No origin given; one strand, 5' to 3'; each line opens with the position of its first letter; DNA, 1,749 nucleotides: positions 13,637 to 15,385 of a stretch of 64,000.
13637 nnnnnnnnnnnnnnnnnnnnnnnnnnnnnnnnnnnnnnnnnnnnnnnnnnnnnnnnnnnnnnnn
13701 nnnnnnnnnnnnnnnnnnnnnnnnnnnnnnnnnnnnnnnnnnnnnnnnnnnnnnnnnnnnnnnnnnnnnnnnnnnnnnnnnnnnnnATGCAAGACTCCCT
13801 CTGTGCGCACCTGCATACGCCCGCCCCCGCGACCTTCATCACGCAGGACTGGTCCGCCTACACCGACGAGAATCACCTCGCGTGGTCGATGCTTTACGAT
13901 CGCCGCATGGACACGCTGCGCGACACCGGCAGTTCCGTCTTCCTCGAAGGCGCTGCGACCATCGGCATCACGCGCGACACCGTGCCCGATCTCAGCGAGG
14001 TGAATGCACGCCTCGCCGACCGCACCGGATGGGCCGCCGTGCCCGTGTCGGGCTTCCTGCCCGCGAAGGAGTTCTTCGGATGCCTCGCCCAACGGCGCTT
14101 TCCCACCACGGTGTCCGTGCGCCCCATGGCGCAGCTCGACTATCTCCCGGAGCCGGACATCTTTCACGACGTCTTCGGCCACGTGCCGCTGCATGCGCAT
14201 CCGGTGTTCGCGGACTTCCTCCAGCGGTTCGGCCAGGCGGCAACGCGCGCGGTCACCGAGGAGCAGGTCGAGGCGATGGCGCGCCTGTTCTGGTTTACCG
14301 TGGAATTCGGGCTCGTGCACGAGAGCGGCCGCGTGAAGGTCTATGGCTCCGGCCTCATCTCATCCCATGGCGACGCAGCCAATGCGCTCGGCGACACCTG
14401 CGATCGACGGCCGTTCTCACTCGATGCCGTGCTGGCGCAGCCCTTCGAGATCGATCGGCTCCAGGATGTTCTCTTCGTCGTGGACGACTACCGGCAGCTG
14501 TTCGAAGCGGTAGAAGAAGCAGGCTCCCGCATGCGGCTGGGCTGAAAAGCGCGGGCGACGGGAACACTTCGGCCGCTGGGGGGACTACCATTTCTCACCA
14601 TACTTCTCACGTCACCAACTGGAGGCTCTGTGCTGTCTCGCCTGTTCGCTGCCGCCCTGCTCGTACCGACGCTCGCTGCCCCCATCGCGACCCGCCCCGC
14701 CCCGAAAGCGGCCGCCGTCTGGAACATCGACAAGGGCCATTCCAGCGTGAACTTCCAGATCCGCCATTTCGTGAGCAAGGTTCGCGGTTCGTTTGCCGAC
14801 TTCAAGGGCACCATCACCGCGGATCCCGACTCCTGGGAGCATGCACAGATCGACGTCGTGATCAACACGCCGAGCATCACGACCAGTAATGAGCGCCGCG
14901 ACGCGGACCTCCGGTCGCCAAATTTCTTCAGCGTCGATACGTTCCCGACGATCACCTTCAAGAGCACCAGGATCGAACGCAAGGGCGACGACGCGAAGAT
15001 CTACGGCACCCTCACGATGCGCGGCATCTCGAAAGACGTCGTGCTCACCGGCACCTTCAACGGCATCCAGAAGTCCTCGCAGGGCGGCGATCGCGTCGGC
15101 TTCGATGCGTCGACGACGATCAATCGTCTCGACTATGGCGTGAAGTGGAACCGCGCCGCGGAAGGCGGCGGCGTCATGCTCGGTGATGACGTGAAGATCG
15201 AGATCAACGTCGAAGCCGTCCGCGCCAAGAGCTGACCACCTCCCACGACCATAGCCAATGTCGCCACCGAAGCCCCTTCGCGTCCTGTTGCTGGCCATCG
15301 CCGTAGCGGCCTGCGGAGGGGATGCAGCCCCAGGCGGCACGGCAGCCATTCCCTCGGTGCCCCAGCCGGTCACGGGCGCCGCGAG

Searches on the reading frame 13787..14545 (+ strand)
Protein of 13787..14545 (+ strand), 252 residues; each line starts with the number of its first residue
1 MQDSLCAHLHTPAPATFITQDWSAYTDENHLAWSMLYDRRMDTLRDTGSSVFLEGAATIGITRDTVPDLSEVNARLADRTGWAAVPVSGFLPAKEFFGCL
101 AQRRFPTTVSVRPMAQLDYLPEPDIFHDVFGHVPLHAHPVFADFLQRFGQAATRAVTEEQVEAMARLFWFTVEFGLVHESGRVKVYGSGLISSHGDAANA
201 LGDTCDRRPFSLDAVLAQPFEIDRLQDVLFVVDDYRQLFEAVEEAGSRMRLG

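Call 3: search_protein_families(library=ncbifam, proteins=[window:13787-14545:+])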
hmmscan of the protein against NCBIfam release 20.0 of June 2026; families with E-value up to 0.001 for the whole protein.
window:13787-14545:+ (252 aa): 7 families
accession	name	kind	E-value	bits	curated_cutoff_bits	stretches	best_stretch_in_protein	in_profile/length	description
NF008877.0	PRK11913.1-2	equivalog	7.7e-91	303.8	247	1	15-249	14-249/264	phenylalanine 4-monooxygenase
TIGR01267.1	Phe4hydrox_mono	equivalog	1.2e-70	237.6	264.75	1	19-244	5-230/248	phenylalanine 4-monooxygenase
NF010657.0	PRK14056.1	equivalog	4.9e-55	187.6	346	2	18-160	16-157/580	aromatic amino acid hydroxylase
TIGR01269.1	Tyr_3_monoox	equivalog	6.4e-44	150.7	654.65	1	25-237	184-399/457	tyrosine 3-monooxygenase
TIGR01268.1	Phe4hydrox_tetr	equivalog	3.7e-42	144.6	704.8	1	25-240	163-381/436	phenylalanine 4-monooxygenase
TIGR01270.1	Trp_5_monoox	equivalog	2.6e-38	131.9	705.5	1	25-237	190-406/464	tryptophan 5-monooxygenase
NF010656.0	PRK14055.1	equivalog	1.1e-23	84.2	472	1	32-241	106-329/362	aromatic amino acid hydroxylase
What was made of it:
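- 13787..14545 (+): phhA, phenylalanine 4-monooxygenase, the regulated gene. Its Shine-Dalgarno AGGAG is at 13775-13779. NCBIfam NF008877 scores 303.8 bits against a cutoff of 247 (call 3).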

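Call 8: find_related_loci(query=window:13787-14545:+, collection=genome_contigs, flank=4000)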
Query window:13787-14545:+ (252 aa) in genome_contigs; peptide patterns used: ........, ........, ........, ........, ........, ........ (x = any residue, [..] = any of these).
600 stretches matched a pattern (row limit reached: there are more); 539 encode a relative of the query (tblastn E <= 1e-3); the best 80 are kept; 80 distinct loci.
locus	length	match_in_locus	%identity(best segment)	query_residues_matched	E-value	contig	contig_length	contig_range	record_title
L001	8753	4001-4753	95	1-251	2e-162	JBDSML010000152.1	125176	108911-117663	MAG: Gemmatimonadaceae bacterium isolate cluster1_bin.392 k127_3872667, whole genome shotgun sequence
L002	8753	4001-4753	84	1-251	3e-146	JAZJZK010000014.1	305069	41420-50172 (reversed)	MAG: Gemmatimonadota bacterium isolate ADI_H2L1_1_122_18_3-bin020_1 ADIH2L11_B020_1_000000000014, whole genome shotgun s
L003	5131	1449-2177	80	1-243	1e-133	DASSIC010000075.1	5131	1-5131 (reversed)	MAG TPA_asm: Gemmatimonadaceae bacterium isolate SMAG_U1077 k141_408067, whole genome shotgun sequence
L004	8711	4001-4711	74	13-249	8e-119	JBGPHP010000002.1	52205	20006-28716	MAG: Gemmatimonadota bacterium isolate OBJ_0618_7090110_355 k141_8713798_length_52205_cov_21.0283, whole genome shotgun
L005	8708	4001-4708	74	17-252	2e-116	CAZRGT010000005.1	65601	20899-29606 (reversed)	MAG TPA_asm: uncultured Gemmatimonadaceae bacterium isolate binchicken_co165_439 genome assembly, contig: k141_774133, w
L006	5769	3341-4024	73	16-243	1e-113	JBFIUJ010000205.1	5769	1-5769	MAG: Gemmatimonadales bacterium isolate Mix_sand13.2021.11.G.8 k141_3042770_length_5769_cov_23.8977, whole genome shotgu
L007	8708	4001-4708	69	14-249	9e-113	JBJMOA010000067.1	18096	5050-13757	MAG: Gemmatimonadaceae bacterium isolate 12C16O_48h_50_P10_coass_bin_20 k141_4086034, whole genome shotgun sequence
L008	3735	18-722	69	15-249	1e-114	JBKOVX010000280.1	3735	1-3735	MAG: Gemmatimonadota bacterium isolate GM_EKS_MAG_00033 GM_EKS_000001350791, whole genome shotgun sequence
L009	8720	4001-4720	70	13-252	1e-111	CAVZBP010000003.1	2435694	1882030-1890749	MAG: uncultured Gemmatimonadaceae bacterium isolate MFD01721.bin.1.79 genome assembly, contig: contig_5675, whole genome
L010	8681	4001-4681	74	18-244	5e-111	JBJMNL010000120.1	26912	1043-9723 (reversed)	MAG: Gemmatimonadaceae bacterium isolate H3_18_all_fractions_metab_8_73_36 k255_1912856, whole genome shotgun sequence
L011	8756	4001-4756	67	1-252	7e-111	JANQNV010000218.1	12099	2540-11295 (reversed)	MAG: Longimicrobiales bacterium isolate IP29b_bin.11 k99_1906644, whole genome shotgun sequence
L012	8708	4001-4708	67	14-249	2e-110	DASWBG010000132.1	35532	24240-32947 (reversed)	MAG TPA_asm: Gemmatimonadaceae bacterium isolate SMAG_U2676 k141_997179, whole genome shotgun sequence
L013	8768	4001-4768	67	1-252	4e-110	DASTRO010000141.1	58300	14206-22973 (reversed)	MAG TPA_asm: Gemmatimonadaceae bacterium isolate SMAG_U2255 k141_301393, whole genome shotgun sequence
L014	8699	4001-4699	70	17-249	4e-110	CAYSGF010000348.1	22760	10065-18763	MAG TPA_asm: uncultured Gemmatimonadaceae bacterium isolate binchicken_co31_56 genome assembly, contig: k141_2389564, wh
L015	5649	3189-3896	71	14-249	9e-110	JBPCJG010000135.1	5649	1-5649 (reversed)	MAG: Longimicrobiaceae bacterium isolate TH_ant_mag_20 S1Ck127_5032300_flag_0_multi_50.3678_len_5649, whole genome shotg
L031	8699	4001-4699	58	9-241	1e-87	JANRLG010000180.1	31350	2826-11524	MAG: Thermoanaerobaculia bacterium isolate bins.484 k141_217866, whole genome shotgun sequence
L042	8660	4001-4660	56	33-252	6e-83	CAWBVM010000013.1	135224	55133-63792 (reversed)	MAG: Terriglobales bacterium isolate MFD04580.bin.2.5 genome assembly, contig: contig_74719, whole genome shotgun sequen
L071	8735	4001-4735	51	14-252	3e-77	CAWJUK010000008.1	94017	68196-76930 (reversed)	MAG: uncultured Acidobacteriaceae bacterium isolate MFD09603.bin.3.218 genome assembly, contig: contig_24315, whole geno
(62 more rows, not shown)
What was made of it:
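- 13787..14545 (+): It is 95% identical to the protein of a Gemmatimonadaceae MAG (call 8).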

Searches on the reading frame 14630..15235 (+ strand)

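Call 36: search_protein_families(library=pfam, max_evalue=0.0001, proteins=[window:14630-15235:+])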
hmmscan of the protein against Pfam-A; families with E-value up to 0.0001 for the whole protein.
window:14630-15235:+ (201 aa): 1 family
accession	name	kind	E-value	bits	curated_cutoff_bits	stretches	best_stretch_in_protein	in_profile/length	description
PF04264.18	YceI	-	4.3e-49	167.2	23.7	1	31-196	1-150/150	YceI-like domain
